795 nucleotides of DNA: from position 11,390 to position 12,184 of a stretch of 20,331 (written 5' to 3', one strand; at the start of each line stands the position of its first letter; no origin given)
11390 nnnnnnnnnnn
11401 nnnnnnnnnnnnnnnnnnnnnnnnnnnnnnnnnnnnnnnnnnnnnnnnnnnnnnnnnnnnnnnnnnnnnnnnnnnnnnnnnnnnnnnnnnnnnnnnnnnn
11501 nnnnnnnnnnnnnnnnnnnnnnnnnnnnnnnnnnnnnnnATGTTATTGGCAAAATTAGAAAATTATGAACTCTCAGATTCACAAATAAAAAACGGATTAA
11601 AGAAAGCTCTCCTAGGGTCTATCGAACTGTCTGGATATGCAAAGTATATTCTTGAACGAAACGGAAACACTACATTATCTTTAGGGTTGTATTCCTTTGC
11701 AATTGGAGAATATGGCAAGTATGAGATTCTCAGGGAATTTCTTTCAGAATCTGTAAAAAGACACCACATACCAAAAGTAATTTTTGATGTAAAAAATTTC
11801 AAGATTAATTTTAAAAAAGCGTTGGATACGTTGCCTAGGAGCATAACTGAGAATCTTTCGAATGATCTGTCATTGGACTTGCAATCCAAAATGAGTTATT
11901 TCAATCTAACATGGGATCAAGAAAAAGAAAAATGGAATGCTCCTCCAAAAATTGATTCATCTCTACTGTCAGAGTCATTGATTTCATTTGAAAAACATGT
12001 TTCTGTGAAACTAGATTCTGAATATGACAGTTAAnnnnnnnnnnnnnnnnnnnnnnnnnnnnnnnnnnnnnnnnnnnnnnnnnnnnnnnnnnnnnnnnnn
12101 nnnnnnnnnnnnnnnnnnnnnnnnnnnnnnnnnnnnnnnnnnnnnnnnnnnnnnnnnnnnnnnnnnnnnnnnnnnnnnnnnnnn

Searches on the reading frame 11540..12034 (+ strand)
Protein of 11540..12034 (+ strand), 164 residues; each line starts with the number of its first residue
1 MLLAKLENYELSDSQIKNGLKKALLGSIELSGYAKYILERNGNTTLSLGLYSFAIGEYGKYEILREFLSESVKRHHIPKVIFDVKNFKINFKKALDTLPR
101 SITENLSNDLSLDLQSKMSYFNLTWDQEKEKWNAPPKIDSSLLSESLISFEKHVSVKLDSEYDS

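Call 3: search_protein_families(library=pfam, proteins=[window:11540-12034:+], max_evalue=1)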
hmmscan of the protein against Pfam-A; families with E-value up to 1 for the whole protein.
window:11540-12034:+ (164 aa): 1 family
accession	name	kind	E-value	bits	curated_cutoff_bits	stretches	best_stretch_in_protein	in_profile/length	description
PF18728.6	HEPN_AbiV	-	0.052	14.1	27.1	1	16-79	2-64/155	AbiV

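Call 4: search_protein_families(library=ncbifam, proteins=[window:11540-12034:+], max_evalue=1)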
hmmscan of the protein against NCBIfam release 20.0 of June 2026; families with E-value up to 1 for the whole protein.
window:11540-12034:+ (164 aa): 0 families

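Call 44: search_protein_families(library=padloc, proteins=[window:11540-12034:+], max_evalue=0.01)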
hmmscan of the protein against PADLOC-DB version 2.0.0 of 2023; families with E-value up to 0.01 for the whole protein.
window:11540-12034:+ (164 aa): 0 families

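Call 49: search_protein_families(library=phrogs, proteins=[window:11540-12034:+], max_evalue=0.01)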
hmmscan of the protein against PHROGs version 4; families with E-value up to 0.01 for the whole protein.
window:11540-12034:+ (164 aa): 0 families

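Call 76: find_homologous_proteins(query=window:11540-12034:+, max_evalue=0.001)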
Query window:11540-12034:+ (164 aa): 5 proteins with E <= 0.001 among 223 candidates.
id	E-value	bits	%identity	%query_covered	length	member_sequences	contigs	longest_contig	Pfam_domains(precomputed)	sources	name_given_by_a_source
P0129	6.5e-99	346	99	100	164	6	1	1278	-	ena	-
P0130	6.1e-61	223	68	99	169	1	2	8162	PF18728.7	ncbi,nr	ncbi:MAG: hypothetical protein HKM23_03465 [Nitrosopumilus sp.]|nr:hypothetical protein [Nitrosopumi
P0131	8.5e-46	174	90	57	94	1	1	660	-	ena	-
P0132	3.6e-33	133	39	99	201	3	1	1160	PF18728.7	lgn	-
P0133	1.4e-30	124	39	99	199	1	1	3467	PF18728.7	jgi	jgi:AbiV family abortive infection protein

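Call 77: find_encoding_contigs(protein=P0130, flank=8000, max_places=2)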
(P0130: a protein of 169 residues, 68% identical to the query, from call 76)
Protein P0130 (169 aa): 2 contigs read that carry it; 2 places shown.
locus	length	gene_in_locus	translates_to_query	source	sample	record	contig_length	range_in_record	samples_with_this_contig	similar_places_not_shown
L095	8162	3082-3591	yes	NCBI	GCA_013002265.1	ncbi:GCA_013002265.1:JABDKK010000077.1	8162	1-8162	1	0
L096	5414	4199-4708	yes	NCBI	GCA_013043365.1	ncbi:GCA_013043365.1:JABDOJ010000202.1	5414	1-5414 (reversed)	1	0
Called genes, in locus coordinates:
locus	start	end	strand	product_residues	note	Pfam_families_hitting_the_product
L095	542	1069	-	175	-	PF09851:SHOCT (weak)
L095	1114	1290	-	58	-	-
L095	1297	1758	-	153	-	-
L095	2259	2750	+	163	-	-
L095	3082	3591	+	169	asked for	PF18728:HEPN_AbiV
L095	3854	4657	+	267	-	PF02195:ParB_N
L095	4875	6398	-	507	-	-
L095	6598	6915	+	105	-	-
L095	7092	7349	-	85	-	-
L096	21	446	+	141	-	-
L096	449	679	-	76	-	-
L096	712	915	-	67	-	-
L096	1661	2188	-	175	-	PF09851:SHOCT (weak)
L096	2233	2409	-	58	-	-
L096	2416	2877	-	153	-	-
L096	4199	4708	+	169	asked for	PF18728:HEPN_AbiV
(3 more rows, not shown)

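Call 78: find_encoding_contigs(protein=P0133, flank=8000, max_places=2)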
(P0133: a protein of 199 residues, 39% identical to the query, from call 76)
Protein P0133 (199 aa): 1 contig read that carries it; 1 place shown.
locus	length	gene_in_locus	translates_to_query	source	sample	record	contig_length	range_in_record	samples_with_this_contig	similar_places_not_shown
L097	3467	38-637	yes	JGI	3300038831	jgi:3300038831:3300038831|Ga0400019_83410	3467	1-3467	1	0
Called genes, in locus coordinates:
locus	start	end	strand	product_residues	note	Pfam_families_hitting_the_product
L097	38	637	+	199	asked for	PF18728:HEPN_AbiV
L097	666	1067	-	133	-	-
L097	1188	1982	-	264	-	PF00902:TatC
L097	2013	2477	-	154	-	-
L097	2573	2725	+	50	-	-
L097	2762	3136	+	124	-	-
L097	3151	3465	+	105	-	?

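Call 81: search_protein_families(library=pfam, proteins=[P0130, P0133], max_evalue=0.1)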
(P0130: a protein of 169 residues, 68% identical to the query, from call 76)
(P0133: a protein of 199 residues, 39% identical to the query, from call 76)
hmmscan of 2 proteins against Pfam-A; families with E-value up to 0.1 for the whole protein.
P0130 (169 aa): 1 family
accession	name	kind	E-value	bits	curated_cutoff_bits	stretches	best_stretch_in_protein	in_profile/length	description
PF18728.6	HEPN_AbiV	-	8.2e-10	39.5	27.1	1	14-146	2-147/155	AbiV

P0133 (199 aa): 1 family
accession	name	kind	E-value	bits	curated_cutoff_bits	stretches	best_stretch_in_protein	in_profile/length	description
PF18728.6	HEPN_AbiV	-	1.2e-08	35.7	27.1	1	13-181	1-146/155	AbiV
